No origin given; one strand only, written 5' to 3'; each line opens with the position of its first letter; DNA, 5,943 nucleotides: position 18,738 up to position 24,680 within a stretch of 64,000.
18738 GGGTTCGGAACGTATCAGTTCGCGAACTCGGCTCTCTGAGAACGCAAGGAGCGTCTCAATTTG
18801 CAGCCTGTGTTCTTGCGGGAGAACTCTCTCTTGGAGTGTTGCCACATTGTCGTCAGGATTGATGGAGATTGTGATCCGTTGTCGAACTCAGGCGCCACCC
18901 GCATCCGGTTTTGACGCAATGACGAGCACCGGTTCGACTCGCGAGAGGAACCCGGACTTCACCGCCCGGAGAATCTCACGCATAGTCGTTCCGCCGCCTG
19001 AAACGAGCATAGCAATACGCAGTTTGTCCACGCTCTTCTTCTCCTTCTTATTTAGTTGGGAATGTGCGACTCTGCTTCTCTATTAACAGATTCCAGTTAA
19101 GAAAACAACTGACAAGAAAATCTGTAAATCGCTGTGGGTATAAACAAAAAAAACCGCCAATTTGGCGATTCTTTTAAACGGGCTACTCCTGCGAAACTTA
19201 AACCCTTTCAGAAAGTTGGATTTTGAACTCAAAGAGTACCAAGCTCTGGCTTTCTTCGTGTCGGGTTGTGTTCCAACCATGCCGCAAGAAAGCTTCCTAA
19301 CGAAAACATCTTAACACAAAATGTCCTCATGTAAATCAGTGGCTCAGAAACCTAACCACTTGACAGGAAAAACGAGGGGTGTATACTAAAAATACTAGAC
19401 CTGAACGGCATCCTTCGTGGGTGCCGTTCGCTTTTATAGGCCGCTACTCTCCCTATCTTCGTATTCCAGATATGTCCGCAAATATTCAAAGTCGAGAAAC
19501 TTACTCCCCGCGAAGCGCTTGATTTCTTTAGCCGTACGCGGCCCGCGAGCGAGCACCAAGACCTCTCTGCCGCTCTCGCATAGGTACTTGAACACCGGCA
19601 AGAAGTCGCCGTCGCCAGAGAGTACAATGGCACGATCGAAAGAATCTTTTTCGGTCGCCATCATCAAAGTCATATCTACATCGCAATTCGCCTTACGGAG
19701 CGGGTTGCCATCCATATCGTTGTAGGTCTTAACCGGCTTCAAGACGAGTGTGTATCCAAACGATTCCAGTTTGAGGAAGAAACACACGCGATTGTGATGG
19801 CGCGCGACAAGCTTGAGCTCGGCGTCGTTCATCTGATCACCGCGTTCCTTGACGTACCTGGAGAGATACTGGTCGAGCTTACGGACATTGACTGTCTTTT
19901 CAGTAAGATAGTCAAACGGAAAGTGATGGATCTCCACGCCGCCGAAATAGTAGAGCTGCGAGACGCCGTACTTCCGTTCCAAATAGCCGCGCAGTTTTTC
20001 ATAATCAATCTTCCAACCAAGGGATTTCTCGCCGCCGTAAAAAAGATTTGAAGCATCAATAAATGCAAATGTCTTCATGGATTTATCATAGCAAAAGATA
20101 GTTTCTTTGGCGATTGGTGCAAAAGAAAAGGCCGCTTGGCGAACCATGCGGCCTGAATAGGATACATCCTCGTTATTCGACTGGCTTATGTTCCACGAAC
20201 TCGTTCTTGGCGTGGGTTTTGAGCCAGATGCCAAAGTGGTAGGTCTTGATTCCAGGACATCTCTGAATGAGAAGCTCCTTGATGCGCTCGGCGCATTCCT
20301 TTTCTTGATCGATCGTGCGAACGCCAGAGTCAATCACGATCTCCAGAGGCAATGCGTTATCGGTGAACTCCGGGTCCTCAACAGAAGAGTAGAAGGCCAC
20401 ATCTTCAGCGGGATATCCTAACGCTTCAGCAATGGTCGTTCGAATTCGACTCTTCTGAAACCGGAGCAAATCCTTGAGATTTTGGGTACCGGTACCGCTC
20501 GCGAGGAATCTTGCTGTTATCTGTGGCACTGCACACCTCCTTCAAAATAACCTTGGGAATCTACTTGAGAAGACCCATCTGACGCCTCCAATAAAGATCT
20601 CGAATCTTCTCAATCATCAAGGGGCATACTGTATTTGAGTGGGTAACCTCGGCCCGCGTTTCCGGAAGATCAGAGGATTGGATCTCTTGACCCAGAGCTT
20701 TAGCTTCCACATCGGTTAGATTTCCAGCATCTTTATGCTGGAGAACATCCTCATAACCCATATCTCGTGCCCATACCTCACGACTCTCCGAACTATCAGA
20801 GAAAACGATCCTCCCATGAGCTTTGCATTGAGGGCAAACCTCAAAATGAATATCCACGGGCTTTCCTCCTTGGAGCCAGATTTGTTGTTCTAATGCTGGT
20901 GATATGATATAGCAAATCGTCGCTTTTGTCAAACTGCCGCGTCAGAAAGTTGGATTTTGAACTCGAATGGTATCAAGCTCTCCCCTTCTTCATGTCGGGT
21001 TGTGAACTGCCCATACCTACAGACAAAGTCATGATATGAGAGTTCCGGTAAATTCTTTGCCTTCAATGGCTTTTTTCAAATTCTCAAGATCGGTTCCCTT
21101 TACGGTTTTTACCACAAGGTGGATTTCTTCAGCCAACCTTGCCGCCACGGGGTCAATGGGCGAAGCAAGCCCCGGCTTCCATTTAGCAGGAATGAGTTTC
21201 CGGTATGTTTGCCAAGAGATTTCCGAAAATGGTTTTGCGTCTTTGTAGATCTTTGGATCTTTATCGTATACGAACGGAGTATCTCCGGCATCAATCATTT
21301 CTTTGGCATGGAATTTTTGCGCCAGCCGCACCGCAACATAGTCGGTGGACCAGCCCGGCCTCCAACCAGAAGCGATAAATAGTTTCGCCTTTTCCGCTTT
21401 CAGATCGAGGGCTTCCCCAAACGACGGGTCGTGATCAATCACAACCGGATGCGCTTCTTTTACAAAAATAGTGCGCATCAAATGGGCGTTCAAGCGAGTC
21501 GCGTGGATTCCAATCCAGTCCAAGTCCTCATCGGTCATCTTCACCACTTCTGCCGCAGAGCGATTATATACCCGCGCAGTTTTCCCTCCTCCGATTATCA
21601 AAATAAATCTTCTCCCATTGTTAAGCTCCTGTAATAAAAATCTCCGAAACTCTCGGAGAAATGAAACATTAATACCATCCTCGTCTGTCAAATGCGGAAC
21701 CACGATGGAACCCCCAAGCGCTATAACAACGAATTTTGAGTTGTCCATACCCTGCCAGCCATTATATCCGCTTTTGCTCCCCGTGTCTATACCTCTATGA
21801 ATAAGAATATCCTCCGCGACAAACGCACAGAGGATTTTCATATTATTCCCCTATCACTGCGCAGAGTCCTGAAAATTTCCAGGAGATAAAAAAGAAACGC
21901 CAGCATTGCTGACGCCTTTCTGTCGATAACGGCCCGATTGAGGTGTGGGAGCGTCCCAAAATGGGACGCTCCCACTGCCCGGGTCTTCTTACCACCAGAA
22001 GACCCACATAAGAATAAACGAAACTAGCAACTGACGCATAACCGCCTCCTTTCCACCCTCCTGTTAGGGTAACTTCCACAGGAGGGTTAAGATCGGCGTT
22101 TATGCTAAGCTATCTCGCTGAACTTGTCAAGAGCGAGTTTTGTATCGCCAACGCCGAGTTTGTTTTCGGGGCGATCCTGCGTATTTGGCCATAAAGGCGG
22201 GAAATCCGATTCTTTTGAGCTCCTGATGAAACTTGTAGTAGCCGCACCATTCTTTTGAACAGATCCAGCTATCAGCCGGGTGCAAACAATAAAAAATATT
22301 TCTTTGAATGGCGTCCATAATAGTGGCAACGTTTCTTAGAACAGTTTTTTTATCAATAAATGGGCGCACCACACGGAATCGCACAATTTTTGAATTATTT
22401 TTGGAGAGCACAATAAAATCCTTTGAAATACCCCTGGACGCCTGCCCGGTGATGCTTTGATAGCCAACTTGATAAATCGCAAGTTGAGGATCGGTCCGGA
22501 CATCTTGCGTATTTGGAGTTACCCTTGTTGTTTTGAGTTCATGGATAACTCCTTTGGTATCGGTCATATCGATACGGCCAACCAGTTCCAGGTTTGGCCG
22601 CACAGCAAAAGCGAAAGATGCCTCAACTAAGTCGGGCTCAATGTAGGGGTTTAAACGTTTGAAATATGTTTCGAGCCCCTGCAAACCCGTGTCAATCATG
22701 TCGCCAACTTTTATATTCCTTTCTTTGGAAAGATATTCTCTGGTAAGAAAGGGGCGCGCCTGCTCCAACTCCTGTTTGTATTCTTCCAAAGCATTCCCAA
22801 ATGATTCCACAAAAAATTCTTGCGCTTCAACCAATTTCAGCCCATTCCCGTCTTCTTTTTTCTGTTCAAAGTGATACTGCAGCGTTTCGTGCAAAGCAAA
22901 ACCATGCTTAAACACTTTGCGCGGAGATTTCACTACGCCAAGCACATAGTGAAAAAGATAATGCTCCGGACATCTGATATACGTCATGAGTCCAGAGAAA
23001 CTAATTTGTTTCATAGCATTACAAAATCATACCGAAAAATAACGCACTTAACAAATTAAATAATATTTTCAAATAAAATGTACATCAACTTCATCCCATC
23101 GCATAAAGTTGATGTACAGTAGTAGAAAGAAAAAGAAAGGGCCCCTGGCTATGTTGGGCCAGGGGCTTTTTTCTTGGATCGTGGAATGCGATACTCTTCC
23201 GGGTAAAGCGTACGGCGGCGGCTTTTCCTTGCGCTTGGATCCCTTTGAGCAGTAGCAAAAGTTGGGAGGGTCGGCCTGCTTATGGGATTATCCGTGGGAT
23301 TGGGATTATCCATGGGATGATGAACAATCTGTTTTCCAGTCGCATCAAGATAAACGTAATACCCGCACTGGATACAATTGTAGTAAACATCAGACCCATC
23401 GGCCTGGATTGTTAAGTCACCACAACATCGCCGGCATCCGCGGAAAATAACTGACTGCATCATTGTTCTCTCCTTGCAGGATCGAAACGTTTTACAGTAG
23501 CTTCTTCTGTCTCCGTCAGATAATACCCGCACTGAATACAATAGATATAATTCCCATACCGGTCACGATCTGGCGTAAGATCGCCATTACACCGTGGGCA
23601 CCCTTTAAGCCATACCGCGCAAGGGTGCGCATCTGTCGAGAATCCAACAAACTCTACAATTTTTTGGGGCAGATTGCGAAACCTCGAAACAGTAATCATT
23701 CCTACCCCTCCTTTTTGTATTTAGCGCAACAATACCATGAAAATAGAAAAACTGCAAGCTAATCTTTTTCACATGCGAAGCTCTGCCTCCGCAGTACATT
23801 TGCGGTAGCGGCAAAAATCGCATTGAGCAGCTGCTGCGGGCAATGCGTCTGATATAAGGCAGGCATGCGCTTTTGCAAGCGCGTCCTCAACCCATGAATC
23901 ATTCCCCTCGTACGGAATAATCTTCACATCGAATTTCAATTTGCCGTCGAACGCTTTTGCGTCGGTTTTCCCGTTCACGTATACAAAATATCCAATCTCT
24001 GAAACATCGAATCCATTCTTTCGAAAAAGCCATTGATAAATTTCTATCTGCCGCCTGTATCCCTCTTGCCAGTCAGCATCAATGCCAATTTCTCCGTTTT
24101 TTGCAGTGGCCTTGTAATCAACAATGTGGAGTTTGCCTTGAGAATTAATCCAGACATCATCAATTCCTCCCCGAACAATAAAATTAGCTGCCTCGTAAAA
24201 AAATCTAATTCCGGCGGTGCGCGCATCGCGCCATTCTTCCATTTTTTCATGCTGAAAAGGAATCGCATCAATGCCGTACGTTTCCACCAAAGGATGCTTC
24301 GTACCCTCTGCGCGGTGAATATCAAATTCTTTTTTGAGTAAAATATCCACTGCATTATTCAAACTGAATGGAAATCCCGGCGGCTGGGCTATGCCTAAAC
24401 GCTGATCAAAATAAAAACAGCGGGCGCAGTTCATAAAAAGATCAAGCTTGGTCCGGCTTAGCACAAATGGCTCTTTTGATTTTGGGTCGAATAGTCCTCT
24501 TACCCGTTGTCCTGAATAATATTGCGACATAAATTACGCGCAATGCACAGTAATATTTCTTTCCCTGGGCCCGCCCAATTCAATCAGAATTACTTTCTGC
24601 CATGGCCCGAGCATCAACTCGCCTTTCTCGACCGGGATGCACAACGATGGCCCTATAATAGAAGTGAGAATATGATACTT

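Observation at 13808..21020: Three same-orientation copies of a conserved site (conserved arms, variable 6-nt spacer) delimiting GC-richer gene modules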

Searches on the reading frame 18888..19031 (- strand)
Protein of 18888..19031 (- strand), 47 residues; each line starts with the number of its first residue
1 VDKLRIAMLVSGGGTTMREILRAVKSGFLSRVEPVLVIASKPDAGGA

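Call 80: search_protein_families(library=pfam, proteins=[window:18888-19031:-], max_evalue=0.01)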
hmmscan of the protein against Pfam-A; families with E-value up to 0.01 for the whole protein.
window:18888-19031:- (47 aa): 1 family
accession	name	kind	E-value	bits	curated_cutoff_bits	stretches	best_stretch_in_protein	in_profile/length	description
PF00551.24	Formyl_trans_N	-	0.00053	20.2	26.1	1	5-46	2-42/181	Formyl transferase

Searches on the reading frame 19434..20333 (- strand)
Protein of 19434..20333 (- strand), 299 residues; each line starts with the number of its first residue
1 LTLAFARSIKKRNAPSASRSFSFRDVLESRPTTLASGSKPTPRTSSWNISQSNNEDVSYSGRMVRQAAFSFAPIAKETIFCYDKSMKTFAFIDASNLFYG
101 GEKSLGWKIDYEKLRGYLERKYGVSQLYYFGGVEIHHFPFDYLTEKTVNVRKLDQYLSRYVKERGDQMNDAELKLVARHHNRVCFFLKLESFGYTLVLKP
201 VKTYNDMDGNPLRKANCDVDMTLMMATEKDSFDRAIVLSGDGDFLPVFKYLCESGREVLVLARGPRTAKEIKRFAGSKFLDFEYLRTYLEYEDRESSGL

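Call 12: search_protein_families(library=pfam, proteins=[window:19434-20333:-], max_evalue=0.01)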
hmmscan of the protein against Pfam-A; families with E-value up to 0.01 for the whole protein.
window:19434-20333:- (299 aa): 1 family
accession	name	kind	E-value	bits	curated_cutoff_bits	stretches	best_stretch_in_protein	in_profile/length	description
PF01936.24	NYN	-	1e-15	58.9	24.2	1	188-280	54-142/145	NYN domain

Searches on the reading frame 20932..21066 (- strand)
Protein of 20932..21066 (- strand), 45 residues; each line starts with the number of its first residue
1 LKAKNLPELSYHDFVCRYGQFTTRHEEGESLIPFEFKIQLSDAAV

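Call 26: find_homologous_proteins(query=A3, max_evalue=10)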
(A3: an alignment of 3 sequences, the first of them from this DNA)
Query A3 (3 sequences): no candidate shares three 5-residue words with the query. No homologue found.
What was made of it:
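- Tried and rejected: A word-indexed protein search with the three window peptides found nothing (call 26).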

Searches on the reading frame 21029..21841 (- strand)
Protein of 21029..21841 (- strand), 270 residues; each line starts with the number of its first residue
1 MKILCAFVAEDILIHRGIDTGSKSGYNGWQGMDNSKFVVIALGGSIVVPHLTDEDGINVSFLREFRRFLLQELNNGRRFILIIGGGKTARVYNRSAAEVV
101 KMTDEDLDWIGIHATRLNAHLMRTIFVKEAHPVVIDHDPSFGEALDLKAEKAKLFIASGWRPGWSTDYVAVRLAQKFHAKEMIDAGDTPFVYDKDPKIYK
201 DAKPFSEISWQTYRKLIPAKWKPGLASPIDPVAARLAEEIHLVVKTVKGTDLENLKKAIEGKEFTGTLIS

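Call 13: search_protein_families(library=pfam, proteins=[window:21029-21841:-], max_evalue=0.01)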
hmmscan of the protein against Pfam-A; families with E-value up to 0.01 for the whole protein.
window:21029-21841:- (270 aa): 1 family
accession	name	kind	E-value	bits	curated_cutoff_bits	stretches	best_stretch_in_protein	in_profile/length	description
PF00696.33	AA_kinase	-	1.6e-22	80.8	24.9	1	36-244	1-232/234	Amino acid kinase family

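Call 19: find_encoding_contigs(protein=window:21032-21841:-, flank=10000, max_places=10)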
Protein window:21032-21841:- (270 aa): 10 contigs read that carry it; 7 places shown.
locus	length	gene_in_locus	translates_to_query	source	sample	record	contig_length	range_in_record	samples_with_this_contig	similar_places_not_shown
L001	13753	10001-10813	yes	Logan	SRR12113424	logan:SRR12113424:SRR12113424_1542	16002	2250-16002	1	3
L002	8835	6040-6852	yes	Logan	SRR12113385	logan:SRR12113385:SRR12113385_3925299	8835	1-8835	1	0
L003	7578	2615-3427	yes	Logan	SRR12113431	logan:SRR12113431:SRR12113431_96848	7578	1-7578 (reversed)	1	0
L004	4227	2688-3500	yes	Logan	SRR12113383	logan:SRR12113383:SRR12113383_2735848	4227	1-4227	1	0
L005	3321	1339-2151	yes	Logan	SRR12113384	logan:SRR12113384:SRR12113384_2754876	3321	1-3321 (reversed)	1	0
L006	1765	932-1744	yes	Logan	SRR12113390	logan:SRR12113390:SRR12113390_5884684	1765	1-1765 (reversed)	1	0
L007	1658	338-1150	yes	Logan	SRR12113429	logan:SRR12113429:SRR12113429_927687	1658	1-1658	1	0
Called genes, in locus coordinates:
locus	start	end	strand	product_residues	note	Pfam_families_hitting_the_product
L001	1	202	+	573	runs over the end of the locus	-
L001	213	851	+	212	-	PF18920:DUF5671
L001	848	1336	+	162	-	-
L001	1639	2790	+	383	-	PF18915:DUF5667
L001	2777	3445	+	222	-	PF00730:HhH-GPD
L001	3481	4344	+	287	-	PF13385:Laminin_G_3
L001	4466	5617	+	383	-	PF05559:DUF763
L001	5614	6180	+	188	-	PF02245:Pur_DNA_glyco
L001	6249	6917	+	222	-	PF07690:MFS_1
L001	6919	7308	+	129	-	PF01894:YjbQ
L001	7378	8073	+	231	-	PF12705:PDDEXK_1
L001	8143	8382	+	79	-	-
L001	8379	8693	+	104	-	-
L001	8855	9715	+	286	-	PF12705:PDDEXK_1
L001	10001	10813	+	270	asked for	PF00696:AA_kinase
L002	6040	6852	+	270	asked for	PF00696:AA_kinase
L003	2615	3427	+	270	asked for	PF00696:AA_kinase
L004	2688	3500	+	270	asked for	PF00696:AA_kinase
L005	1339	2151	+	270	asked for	PF00696:AA_kinase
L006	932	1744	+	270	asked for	PF00696:AA_kinase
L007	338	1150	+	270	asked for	PF00696:AA_kinase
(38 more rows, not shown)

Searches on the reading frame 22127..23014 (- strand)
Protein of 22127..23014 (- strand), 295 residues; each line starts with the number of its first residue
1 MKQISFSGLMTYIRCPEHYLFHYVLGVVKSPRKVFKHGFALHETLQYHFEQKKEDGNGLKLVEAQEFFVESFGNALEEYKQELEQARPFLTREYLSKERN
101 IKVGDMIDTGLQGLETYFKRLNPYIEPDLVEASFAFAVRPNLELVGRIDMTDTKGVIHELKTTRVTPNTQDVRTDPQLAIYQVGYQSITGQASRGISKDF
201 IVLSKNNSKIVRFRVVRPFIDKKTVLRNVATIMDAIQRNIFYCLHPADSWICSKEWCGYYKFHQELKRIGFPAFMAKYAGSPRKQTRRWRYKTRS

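Call 13: search_protein_families(library=pfam, proteins=[window:22127-23014:-], max_evalue=0.01)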
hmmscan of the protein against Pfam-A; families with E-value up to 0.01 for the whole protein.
window:22127-23014:- (295 aa): 1 family
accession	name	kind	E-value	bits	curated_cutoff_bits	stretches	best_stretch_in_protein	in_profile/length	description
PF12705.13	PDDEXK_1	-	1.2e-16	61.9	22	1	3-259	1-242/247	PD-(D/E)XK nuclease superfamily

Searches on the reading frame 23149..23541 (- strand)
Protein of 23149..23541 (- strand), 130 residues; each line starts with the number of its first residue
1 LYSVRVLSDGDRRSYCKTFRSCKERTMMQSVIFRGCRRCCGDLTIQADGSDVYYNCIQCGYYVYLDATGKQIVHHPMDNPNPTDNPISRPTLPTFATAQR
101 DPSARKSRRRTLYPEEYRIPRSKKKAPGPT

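Call 13: search_protein_families(library=pfam, proteins=[window:23149-23541:-], max_evalue=0.01)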
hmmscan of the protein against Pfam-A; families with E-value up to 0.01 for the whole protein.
window:23149-23541:- (130 aa): 1 family
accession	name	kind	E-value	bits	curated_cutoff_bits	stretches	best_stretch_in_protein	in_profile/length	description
PF15793.11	SHLD2_C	-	0.0061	16.5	27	1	27-61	33-65/166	Shieldin complex subunit 2, C-terminal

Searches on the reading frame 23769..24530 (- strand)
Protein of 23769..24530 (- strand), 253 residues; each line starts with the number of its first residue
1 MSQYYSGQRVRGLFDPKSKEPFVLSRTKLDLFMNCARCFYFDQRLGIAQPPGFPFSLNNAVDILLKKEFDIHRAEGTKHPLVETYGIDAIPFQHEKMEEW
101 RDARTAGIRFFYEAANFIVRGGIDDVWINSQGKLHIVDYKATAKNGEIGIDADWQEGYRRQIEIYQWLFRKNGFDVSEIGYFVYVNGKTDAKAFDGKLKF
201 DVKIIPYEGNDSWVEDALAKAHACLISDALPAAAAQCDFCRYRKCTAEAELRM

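Call 13: search_protein_families(library=pfam, proteins=[window:23769-24530:-], max_evalue=0.01)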
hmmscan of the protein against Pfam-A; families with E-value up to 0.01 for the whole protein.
window:23769-24530:- (253 aa): 1 family
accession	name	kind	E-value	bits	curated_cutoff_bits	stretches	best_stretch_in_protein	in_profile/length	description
PF12705.13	PDDEXK_1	-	3.5e-10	40.7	22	1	91-244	90-244/247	PD-(D/E)XK nuclease superfamily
